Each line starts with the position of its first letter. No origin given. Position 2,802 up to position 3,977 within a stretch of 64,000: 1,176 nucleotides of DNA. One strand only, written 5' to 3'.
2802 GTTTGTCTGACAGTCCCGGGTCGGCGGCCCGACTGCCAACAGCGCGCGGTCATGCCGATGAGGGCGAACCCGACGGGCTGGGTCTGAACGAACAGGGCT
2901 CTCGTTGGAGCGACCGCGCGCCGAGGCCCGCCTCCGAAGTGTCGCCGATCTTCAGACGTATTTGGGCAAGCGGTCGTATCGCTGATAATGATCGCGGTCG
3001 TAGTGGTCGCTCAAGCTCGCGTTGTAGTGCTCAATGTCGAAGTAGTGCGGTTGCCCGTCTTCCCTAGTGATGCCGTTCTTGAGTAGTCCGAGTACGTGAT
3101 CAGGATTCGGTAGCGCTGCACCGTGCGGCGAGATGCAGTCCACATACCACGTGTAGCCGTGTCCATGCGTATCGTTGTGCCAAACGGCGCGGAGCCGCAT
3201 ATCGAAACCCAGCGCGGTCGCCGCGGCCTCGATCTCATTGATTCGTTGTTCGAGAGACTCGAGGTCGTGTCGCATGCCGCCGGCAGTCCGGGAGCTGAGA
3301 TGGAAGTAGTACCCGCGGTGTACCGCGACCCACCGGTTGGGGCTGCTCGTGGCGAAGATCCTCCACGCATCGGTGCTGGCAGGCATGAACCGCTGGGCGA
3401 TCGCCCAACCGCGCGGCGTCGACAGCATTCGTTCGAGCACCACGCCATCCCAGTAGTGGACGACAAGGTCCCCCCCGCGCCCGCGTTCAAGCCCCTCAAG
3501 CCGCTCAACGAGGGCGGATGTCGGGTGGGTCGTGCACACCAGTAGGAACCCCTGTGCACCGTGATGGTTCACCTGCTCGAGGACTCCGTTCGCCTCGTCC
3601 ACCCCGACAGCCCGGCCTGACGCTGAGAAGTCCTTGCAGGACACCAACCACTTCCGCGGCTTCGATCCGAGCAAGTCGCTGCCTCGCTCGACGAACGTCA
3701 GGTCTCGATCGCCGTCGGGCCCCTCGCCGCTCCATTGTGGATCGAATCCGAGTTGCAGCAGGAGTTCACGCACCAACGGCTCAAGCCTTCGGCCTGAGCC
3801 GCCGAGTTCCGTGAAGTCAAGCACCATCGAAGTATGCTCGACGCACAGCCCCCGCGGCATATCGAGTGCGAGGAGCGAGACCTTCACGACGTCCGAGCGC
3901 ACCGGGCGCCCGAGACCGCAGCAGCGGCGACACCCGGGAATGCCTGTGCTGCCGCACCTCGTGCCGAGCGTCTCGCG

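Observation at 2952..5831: Divergent pair of Mrr-type nuclease-domain fusion proteins in an AT-richer islet: candidate undescribed defence system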

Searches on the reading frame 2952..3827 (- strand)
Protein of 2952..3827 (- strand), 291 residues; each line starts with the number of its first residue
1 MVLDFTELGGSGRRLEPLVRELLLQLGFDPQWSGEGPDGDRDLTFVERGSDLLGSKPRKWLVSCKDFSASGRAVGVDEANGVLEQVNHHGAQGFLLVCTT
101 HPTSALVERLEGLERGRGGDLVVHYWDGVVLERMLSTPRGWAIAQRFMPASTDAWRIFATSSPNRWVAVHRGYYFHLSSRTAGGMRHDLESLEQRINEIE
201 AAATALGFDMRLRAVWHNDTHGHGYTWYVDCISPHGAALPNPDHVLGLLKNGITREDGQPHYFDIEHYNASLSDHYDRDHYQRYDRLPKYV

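Call 3: search_protein_families(library=pfam, proteins=[window:2952-3827:-], max_evalue=1)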
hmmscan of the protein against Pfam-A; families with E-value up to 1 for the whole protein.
window:2952-3827:- (291 aa): 2 families
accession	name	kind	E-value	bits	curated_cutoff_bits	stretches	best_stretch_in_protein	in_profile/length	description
PF04471.18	Mrr_cat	-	1.4e-07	32.1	21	1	11-106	5-93/115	Restriction endonuclease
PF23991.1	DUF7310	-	0.29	12.1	40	1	185-206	35-56/83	Coiled-coil region of unknown function (DUF7310)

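Call 4: search_protein_families(library=padloc, proteins=[window:2952-3827:-], max_evalue=1)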
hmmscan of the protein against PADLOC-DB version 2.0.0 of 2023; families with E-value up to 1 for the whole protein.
window:2952-3827:- (291 aa): 2 families
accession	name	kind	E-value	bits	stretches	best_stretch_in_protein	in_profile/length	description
PDLC04815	PDC-S02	-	5.8e-05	20.5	1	11-101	206-290/346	-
PDLC04715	PDC-M58A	-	0.014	13.3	1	19-116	16-113/154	-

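Call 5: search_protein_families(library=ncbifam, proteins=[window:2952-3827:-], max_evalue=1)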
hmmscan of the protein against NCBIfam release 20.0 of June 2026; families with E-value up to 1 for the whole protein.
window:2952-3827:- (291 aa): 0 families

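Call 8: find_homologous_proteins(query=window:2952-3827:-)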
Query window:2952-3827:- (291 aa): 59 proteins with E <= 0.001 among 5094 candidates.
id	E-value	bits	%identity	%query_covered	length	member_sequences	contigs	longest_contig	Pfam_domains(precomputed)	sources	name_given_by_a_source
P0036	1.4e-201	686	100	100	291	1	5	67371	PF04471.19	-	-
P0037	1.3e-162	558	82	100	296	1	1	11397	PF04471.19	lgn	-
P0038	8.0e-159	546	80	100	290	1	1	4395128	PF04471.19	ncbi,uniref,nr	ncbi:restriction endonuclease [Pengzhenrongella sicca]|uniref:Restriction endonuclease n=1 Tax=Pengz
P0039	2.9e-155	534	77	100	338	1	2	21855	PF04471.19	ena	-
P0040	2.0e-133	463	68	100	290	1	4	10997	PF04471.19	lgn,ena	-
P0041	8.0e-116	405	62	100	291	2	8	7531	PF04471.19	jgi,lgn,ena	jgi:hypothetical protein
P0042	1.3e-111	391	58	100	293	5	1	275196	PF04471.19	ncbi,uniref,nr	ncbi:restriction endonuclease [Ornithinimicrobium cavernae]|uniref:restriction endonuclease n=1 Tax=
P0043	5.3e-110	386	60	100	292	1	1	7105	PF04471.19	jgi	jgi:Restriction endonuclease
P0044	1.1e-109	385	60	100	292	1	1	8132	-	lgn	-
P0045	2.1e-108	380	57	100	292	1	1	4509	PF04471.19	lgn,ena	-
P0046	2.9e-106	373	59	100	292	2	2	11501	PF04471.19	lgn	-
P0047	5.1e-103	363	57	97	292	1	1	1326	PF04471.19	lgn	-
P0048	1.1e-101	358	57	100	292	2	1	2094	-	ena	-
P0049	4.0e-101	356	57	100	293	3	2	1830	PF04471.19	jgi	jgi:hypothetical protein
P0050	1.1e-100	355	55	100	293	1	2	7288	PF04471.19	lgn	-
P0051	1.3e-99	352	54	100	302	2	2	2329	PF04471.19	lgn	-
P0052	2.2e-99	351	56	100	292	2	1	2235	PF04471.19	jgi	-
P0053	1.8e-98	348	55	98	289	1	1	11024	PF04471.19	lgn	-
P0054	1.3e-97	345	54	100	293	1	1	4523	PF04471.19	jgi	jgi:hypothetical protein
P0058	4.5e-87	310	52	94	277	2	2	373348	PF04471.19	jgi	jgi:hypothetical protein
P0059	7.2e-78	280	61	74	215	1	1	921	PF04471.19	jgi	jgi:hypothetical protein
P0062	6.1e-74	267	47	98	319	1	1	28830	PF04471.19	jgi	jgi:hypothetical protein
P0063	5.4e-72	261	48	98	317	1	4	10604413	PF04471.19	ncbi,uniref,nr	ncbi:restriction endonuclease [Dactylosporangium matsuzakiense]|uniref:Restriction endonuclease type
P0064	2.7e-71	258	45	97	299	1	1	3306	PF04471.19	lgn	-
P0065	6.6e-70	254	44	100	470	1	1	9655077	PF04471.19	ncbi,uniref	ncbi:restriction endonuclease [Corallococcus coralloides]|uniref:restriction endonuclease n=1 Tax=Co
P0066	1.1e-67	247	44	97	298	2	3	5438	PF04471.19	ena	-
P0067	1.1e-67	247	46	100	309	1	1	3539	PF04471.19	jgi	jgi:hypothetical protein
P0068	2.3e-67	246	44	98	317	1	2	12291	PF04471.19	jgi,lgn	jgi:hypothetical protein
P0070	1.8e-65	239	45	99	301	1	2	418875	PF04471.19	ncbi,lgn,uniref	ncbi:restriction endonuclease [Streptomyces sp. NPDC006195]|uniref:restriction endonuclease n=1 Tax=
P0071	3.9e-64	235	42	98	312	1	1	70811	PF04471.19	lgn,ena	-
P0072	1.3e-63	233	45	94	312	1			PF04471.19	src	-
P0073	4.2e-63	232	44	99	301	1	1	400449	PF04471.19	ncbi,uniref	ncbi:restriction endonuclease [Streptomyces sp. NPDC088731]|uniref:restriction endonuclease n=1 Tax=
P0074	4.6e-63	231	43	100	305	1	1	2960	PF04471.19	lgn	-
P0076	1.6e-61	226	50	79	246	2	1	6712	PF04471.19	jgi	jgi:Restriction endonuclease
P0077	3.0e-59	219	43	98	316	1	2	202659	PF04471.19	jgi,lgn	jgi:hypothetical protein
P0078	2.3e-55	206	39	98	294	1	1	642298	PF04471.19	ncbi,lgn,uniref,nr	ncbi:restriction endonuclease [Halodesulfovibrio marinisediminis]|uniref:Restriction endonuclease n=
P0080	1.5e-52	197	36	100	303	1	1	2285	PF04471.19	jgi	jgi:Restriction endonuclease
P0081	1.0e-46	178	36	98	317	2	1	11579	PF04471.19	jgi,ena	-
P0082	3.1e-46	176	65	44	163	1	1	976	PF04471.19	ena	-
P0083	2.2e-41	160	34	96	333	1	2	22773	PF04471.19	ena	-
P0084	1.8e-28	118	35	80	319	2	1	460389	PF04471.19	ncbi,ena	-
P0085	1.2e-27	115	41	52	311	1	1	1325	PF04471.19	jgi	jgi:hypothetical protein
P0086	1.3e-26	112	43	55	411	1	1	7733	-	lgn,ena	-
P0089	2.8e-15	75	34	53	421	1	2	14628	PF04471.19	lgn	-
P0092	7.8e-11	60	33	49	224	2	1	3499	PF04471.19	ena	-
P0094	1.2e-5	43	30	55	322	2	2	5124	PF04471.19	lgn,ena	-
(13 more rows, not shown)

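Call 13: find_encoding_contigs(protein=P0038, flank=8000, max_places=2)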
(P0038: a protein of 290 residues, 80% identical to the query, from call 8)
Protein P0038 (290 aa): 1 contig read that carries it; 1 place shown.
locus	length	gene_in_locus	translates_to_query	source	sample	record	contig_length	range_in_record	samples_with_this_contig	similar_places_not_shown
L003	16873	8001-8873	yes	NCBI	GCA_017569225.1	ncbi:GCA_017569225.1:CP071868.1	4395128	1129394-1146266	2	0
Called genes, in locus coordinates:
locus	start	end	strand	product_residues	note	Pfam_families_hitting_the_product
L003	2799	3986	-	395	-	PF13191:AAA_16, PF13401:AAA_22 (weak)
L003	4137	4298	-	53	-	-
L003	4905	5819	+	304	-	-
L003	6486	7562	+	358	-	PF01548:DEDD_Tnp_IS110, PF02371:Transposase_20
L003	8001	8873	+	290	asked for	PF04471:Mrr_cat (weak)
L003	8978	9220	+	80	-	-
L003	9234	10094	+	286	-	PF00482:T2SSF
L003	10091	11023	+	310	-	PF00482:T2SSF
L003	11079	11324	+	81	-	-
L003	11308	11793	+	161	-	PF07811:TadE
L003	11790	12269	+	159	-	-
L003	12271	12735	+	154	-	PF13400:Tad (weak)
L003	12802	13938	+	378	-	PF03462:PCRF, PF00472:RF-1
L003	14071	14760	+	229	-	PF00005:ABC_tran, PF13304:AAA_21 (weak)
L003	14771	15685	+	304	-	PF18075:FtsX_ECD, PF02687:FtsX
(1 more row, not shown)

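Call 14: find_encoding_contigs(protein=P0037, flank=8000, max_places=2)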
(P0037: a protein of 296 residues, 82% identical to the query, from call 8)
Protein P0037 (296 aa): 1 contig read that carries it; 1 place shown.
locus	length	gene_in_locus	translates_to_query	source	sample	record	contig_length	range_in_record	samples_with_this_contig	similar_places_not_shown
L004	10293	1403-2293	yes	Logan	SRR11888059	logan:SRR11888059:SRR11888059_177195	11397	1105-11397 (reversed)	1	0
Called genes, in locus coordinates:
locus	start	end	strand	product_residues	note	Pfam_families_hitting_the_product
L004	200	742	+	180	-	-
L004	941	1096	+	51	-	-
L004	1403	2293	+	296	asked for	PF04471:Mrr_cat (weak)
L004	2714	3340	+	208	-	-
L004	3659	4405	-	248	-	-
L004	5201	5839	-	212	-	-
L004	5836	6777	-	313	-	-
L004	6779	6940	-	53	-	-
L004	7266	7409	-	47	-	-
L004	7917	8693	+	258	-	-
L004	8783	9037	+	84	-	-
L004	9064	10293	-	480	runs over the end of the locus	-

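Call 15: find_encoding_contigs(protein=P0039, flank=8000, max_places=2)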
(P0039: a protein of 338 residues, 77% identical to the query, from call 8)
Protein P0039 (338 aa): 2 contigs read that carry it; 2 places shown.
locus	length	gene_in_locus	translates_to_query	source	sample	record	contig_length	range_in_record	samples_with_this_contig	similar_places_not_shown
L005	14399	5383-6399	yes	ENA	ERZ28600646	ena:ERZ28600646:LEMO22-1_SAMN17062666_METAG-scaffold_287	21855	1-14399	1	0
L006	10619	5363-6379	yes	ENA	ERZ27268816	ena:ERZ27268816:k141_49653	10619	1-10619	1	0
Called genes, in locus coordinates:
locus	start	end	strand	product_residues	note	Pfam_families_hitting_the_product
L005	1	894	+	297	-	?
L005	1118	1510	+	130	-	PF02575:YbaB_DNA_bd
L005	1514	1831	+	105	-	PF10824:T7SS_ESX_EspC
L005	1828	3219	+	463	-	PF03496:ADPrib_exo_Tox (faint)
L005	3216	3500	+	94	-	-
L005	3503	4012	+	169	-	-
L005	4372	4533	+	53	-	-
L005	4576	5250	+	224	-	-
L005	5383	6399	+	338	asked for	PF04471:Mrr_cat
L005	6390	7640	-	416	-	PF22022:Phage_int_M, PF00589:Phage_integrase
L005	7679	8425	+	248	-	-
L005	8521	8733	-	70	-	PF12728:HTH_17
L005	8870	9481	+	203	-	-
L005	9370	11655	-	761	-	PF08751:TrwC, PF13604:AAA_30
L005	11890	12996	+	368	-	PF08378:NERD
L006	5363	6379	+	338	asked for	PF04471:Mrr_cat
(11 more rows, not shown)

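Call 21: search_solved_structures(query=A2, max_evalue=10, show_alignments=2)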
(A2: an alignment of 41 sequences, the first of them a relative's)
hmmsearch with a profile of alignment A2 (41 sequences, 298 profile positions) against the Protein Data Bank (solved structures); distinct sequences matched with E-value up to 10: 5.
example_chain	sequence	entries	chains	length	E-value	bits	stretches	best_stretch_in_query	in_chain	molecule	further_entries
3fuy_A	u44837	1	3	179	9.7e-09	38.4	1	208-288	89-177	Putative integron gene cassette protein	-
4nwr_A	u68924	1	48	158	6.6e-08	35.6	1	208-288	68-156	integron gene cassette protein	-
8t6e_A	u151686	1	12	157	8e-08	35.3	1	208-288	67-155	T33-28.3: A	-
2yhe_A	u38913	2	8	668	1.5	11.5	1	152-217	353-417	SEC-ALKYL SULFATASE | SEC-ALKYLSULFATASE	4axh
4av7_A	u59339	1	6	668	1.5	11.5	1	152-217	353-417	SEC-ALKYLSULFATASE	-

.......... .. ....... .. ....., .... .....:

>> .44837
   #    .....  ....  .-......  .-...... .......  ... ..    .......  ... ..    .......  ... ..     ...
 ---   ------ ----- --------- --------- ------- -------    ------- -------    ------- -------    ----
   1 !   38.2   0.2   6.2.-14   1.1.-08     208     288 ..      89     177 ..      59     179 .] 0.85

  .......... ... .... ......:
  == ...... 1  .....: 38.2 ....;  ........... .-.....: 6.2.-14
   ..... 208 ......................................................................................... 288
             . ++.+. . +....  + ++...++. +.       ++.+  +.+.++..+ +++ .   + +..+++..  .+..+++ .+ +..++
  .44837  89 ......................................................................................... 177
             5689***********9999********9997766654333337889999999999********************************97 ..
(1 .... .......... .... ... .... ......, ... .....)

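Call 24: find_encoding_contigs(protein=P0036, flank=6000, max_places=6)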
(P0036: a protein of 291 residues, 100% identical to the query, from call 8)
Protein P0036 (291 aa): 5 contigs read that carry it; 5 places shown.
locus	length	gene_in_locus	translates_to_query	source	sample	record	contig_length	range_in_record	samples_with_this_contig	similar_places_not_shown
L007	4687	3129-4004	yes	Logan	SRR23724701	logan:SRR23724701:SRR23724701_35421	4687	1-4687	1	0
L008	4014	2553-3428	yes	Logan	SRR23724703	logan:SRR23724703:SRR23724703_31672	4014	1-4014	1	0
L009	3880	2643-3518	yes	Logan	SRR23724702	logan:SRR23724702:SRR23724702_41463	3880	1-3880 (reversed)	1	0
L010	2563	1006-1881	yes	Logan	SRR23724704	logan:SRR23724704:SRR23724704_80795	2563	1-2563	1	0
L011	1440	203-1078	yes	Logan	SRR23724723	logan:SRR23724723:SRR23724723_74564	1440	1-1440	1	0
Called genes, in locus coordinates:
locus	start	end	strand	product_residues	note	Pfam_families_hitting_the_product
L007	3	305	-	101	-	?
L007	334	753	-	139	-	-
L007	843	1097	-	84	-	-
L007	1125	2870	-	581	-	-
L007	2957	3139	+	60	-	-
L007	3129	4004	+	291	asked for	PF04471:Mrr_cat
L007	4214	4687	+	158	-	?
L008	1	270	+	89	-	?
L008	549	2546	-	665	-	-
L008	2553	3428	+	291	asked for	PF04471:Mrr_cat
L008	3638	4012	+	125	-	?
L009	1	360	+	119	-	?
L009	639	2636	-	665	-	-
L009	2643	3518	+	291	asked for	PF04471:Mrr_cat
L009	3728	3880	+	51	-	?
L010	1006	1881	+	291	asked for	PF04471:Mrr_cat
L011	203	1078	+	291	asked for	PF04471:Mrr_cat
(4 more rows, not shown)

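Call 30: predict_structure(alignment_id=A2)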
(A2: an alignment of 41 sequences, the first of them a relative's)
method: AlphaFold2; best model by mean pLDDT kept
length: 291 residues; sequences in the alignment: 41
mean_pLDDT: 91.1   pTM: 0.87
mean pLDDT of the five models: 91.1, 91.1, 90.5, 90.1, 89.5
residues with pLDDT >= 90: 223; 70-90: 55; 50-70: 9; < 50: 4
segments of 3 or more residues with pLDDT < 50: 35-38
pLDDT, mean of each block of 10 residues (from residue 1): 89 89 93 64 89 86 95 95 94 97 98 94 97 96 96 94 93 94 75 95 94 92 88 91 95 92 94 83 89 89
secondary structure, 60 per line:
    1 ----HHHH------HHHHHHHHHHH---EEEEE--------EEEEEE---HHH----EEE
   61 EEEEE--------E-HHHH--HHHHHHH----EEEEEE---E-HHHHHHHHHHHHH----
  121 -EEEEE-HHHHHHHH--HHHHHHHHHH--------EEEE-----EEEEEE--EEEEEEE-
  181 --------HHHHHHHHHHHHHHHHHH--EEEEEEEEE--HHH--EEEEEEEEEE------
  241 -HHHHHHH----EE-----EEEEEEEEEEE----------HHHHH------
elements in order: H5-8 H15-25 E29-33 E42-47 E58-65 H76-79 H82-88 E93-98 H104-116 E122-126 H128-135 H138-147 E156-159 E165-170 E173-179 H189-206 E209-217 E225-234 H242-248 E260-270 H281-285

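Call 34: fold_search(model_id=the predicted structure, library=pdb)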
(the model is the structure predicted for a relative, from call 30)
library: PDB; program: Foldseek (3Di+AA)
matches with E <= 10: 904; with E <= 0.001: 9
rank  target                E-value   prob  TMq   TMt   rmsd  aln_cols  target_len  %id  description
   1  3fuy_A                1.9e-07  1.00  0.39  0.69   3.4       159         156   19  Structure from the mobile metagenome of Cole Harbour Salt Marsh: Integron Cassette Protein HFX_CASS1 (released 2009-02-24)
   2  3fuy_B                5.7e-07  1.00  0.39  0.69   3.0       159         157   19  Structure from the mobile metagenome of Cole Harbour Salt Marsh: Integron Cassette Protein HFX_CASS1 (released 2009-02-24)
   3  4nwr_8                5.1e-06  1.00  0.38  0.69   3.4       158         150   19  Computationally Designed Two-Component Self-Assembling Tetrahedral Cage T33-28 (released 2014-05-28)
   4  8t6e_A                5.8e-06  1.00  0.40  0.70   3.3       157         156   19  Crystal structure of T33-28.3: Deep-learning sequence design of co-assembling tetrahedron protein nanoparticles (released 2024-04-24)
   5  4nwr_y                9.4e-06  1.00  0.38  0.70   3.3       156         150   20  Computationally Designed Two-Component Self-Assembling Tetrahedral Cage T33-28 (released 2014-05-28)
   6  4nwr_E                1.2e-05  1.00  0.38  0.68   3.4       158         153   19  Computationally Designed Two-Component Self-Assembling Tetrahedral Cage T33-28 (released 2014-05-28)
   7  4nwr_0                1.5e-05  1.00  0.37  0.68   3.3       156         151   18  Computationally Designed Two-Component Self-Assembling Tetrahedral Cage T33-28 (released 2014-05-28)
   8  4nwr_2                1.6e-05  1.00  0.38  0.68   3.4       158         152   19  Computationally Designed Two-Component Self-Assembling Tetrahedral Cage T33-28 (released 2014-05-28)
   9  4oc8_A                1.3e-04  1.00  0.28  0.22   5.2       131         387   18  DNA modification-dependent restriction endonuclease AspBHI (released 2014-03-19)
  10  9kw9_A                3.7e-03  0.47  0.18  0.15  14.5       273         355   10  Crystal structure of proline dipeptidase from Pyrococcus furiosus complexed with Co (released 2025-12-10)
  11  1vpv_A                5.7e-03  0.23  0.16  0.16  17.1       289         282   11  Crystal structure of a degv lipid binding protein (tm1468) from thermotoga maritima at 2.45 A resolution (released 2004-12-07)
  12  1vpv_B                1.3e-02  0.18  0.16  0.16  16.8       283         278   11  Crystal structure of a degv lipid binding protein (tm1468) from thermotoga maritima at 2.45 A resolution (released 2004-12-07)
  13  7e8r                  1.4e-02  0.94  0.25  0.21   7.8       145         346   10  EcoT38I restriction endonuclease (released 2022-03-02)
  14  9kw9_B                1.5e-02  0.25  0.17  0.15  14.9       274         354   12  Crystal structure of proline dipeptidase from Pyrococcus furiosus complexed with Co (released 2025-12-10)
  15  6g2d_B                2.2e-02  0.33  0.19  0.10  15.5       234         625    7  Citrate-induced acetyl-CoA carboxylase (ACC-Cit) filament at 5.4 A resolution (released 2018-06-13)
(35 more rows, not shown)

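Call 40: find_related_loci(query=A2, collection=metagenome_contigs, flank=10000)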
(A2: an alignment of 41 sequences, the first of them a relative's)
Query A2 (291 aa) in metagenome_contigs; peptide patterns used: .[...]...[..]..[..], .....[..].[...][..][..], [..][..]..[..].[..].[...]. (x = any residue, [..] = any of these).
600 stretches matched a pattern (row limit reached: there are more); 176 encode a relative of the query (tblastn E <= 1e-3); the best 80 are kept; 80 distinct loci.
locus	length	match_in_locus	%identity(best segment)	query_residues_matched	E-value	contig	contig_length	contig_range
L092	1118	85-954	68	2-291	1e-146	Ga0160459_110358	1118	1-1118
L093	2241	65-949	46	1-291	9e-79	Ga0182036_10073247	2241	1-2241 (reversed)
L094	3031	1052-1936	46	1-291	4e-77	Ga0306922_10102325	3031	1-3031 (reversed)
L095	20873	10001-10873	45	3-291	1e-75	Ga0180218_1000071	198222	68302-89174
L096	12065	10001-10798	45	2-265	2e-75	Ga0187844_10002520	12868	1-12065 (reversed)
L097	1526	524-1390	44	2-286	3e-79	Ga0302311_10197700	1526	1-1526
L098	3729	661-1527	44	2-286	3e-75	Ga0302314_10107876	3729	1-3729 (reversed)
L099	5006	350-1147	43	2-265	7e-74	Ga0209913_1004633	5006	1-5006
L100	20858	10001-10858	41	2-284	9e-74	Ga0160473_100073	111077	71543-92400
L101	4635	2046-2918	43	1-284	4e-74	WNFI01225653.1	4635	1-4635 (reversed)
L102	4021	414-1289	45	2-291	8e-74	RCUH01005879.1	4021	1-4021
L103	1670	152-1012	42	2-285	3e-77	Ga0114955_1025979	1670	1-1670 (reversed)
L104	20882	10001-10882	41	2-290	1e-73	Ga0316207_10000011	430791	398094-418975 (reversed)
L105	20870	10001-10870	42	2-288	2e-73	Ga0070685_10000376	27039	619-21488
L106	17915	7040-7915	44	2-291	2e-73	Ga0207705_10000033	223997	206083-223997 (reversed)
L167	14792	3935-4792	35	2-287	2e-52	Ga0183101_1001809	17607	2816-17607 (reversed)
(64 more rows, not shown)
